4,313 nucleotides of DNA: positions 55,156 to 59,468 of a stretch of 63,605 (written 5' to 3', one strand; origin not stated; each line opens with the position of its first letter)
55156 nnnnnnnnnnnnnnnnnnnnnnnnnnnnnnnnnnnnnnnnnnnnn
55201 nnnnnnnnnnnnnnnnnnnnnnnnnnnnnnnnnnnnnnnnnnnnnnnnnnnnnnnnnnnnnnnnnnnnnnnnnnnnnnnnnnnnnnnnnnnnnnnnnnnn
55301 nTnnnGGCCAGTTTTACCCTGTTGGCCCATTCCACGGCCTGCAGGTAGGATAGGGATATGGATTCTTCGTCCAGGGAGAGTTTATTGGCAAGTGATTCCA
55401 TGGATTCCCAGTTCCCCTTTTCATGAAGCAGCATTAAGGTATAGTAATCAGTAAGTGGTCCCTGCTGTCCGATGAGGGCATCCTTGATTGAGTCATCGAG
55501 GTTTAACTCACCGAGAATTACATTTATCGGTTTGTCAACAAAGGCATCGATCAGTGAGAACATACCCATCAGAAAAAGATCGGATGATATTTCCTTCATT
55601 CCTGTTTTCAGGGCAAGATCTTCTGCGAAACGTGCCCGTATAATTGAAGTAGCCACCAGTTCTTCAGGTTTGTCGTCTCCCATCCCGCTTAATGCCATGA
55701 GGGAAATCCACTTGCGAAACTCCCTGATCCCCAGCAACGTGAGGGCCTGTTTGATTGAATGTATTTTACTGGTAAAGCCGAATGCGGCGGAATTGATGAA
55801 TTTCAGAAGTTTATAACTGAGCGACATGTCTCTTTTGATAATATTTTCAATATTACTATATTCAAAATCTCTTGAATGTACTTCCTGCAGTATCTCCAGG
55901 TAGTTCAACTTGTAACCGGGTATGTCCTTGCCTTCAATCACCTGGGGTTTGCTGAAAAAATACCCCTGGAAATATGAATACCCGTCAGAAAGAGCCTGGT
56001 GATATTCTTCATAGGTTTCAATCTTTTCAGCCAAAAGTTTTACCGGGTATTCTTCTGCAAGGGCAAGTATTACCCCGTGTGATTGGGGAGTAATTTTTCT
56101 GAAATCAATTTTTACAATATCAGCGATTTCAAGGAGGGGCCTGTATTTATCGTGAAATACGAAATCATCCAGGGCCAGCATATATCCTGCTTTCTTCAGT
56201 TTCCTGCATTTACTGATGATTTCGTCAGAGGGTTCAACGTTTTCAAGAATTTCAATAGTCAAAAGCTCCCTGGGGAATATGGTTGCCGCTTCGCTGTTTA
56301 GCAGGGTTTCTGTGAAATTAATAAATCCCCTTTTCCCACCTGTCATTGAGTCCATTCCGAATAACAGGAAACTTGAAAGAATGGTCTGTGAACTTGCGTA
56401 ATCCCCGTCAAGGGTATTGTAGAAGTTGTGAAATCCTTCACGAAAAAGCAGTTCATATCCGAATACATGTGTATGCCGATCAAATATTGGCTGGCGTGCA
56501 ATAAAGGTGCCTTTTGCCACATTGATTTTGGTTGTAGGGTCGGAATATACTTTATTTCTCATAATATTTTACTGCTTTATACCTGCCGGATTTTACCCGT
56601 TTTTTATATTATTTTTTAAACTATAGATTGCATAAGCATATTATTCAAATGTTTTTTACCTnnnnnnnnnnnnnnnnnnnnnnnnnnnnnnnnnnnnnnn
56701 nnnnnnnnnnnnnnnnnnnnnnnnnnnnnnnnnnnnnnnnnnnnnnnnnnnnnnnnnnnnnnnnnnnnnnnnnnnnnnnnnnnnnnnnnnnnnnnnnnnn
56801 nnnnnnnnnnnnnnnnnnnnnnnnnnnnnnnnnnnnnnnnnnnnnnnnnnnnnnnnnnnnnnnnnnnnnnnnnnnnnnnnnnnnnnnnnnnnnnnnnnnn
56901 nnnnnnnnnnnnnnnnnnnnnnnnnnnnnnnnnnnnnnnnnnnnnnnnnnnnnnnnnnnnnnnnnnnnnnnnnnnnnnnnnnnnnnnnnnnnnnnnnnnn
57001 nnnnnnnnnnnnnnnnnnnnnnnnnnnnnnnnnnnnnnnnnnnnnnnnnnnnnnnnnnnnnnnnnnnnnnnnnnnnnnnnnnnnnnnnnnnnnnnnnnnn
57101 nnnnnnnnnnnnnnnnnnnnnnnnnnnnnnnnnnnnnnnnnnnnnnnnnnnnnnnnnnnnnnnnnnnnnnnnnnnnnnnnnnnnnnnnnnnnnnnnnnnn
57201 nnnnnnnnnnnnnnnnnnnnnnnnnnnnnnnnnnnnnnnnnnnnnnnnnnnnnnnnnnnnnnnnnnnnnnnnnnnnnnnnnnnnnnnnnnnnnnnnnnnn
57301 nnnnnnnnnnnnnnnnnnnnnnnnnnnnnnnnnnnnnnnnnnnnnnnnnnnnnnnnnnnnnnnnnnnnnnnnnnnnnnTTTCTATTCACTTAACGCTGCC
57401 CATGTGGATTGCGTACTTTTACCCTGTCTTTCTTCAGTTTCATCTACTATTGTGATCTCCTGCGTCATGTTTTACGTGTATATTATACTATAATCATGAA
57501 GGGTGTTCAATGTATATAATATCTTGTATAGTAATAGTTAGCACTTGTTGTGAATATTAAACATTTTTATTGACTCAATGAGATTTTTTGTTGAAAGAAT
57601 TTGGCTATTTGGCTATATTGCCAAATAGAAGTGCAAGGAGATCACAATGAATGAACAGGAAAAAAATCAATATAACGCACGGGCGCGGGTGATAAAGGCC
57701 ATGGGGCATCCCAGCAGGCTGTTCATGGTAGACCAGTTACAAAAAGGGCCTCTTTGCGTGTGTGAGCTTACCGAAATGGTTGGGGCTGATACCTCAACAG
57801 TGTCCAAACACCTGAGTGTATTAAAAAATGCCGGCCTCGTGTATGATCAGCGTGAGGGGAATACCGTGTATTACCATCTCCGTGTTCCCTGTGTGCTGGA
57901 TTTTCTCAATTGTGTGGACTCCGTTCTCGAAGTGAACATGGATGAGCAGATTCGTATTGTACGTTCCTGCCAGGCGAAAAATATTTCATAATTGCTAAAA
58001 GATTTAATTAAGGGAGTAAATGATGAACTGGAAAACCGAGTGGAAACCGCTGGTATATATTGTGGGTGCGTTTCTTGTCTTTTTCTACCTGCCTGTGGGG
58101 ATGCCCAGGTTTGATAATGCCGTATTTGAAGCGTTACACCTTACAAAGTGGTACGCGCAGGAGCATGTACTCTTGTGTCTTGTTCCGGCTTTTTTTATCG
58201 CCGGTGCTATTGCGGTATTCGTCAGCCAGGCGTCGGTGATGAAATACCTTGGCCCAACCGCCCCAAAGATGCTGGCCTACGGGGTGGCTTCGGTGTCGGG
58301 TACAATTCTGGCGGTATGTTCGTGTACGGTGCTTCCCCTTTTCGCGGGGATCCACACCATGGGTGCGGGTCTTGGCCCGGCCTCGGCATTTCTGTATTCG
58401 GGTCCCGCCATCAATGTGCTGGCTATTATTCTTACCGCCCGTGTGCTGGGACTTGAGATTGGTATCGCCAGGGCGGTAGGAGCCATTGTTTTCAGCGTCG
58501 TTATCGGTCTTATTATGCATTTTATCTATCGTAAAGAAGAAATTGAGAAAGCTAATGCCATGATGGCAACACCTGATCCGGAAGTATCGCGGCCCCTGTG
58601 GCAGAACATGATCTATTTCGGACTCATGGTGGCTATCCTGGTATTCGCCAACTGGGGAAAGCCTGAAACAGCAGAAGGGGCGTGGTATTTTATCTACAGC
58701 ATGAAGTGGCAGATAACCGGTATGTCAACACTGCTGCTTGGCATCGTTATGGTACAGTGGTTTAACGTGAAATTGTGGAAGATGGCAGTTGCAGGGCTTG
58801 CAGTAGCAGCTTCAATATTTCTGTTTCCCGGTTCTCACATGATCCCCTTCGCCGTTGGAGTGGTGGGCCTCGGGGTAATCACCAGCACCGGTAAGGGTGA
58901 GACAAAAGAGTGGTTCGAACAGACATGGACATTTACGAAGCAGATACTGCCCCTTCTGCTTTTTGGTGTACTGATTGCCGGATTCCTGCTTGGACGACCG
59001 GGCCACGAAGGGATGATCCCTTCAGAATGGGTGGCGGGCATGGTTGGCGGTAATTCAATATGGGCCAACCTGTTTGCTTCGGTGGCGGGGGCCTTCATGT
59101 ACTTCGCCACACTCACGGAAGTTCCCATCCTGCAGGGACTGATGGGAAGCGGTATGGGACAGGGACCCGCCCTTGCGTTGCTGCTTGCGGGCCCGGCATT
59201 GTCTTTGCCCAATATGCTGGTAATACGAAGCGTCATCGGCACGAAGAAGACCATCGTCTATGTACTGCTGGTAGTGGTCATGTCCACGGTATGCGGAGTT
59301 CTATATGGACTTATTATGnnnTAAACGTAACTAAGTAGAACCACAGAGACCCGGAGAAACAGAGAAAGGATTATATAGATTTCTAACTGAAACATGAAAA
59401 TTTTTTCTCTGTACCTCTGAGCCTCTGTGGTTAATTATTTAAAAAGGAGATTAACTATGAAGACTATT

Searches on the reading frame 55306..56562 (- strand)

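Call 8: search_protein_families(library=ncbifam, proteins=[window:55306-56562:-], max_evalue=0.00001)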
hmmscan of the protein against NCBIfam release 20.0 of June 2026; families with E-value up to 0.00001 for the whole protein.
window:55306-56562:- (419 aa): 2 families
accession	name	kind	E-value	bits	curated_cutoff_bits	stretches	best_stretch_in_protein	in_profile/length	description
NF052265.1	EAL_dom_RimA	equivalog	5.3e-07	29.1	430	1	88-208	103-235/248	S6 modification regulatory phosphodiesterase RimA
NF008807.1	PRK11829.1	equivalog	1.6e-06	26.5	733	1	80-206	517-652/670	biofilm formation regulator HmsP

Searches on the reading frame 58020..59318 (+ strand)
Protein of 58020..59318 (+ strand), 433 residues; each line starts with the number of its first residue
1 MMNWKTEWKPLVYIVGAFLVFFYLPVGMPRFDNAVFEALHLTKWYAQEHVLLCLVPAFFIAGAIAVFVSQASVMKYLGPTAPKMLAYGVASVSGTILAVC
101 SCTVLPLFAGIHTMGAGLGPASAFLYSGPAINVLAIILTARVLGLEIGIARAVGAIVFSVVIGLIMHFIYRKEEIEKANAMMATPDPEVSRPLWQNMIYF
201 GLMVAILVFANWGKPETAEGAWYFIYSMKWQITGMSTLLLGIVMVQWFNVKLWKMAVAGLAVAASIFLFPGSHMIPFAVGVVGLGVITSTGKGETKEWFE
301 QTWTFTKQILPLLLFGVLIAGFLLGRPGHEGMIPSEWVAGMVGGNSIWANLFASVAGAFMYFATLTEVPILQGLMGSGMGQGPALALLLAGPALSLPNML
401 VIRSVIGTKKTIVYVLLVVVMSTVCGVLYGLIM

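Call 8: search_protein_families(library=ncbifam, proteins=[window:58020-59318:+], max_evalue=0.00001)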
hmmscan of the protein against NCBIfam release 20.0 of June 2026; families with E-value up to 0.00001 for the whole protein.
window:58020-59318:+ (433 aa): 2 families
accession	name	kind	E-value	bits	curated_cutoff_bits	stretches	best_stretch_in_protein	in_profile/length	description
NF033936.1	CuZnOut_SO0444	equivalog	1.4e-31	109.9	300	2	57-181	15-137/351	SO_0444 family Cu/Zn efflux transporter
NF040736.1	efflux_SaoE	equivalog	1.6e-28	100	325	2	54-189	22-154/352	efflux transporter SaoE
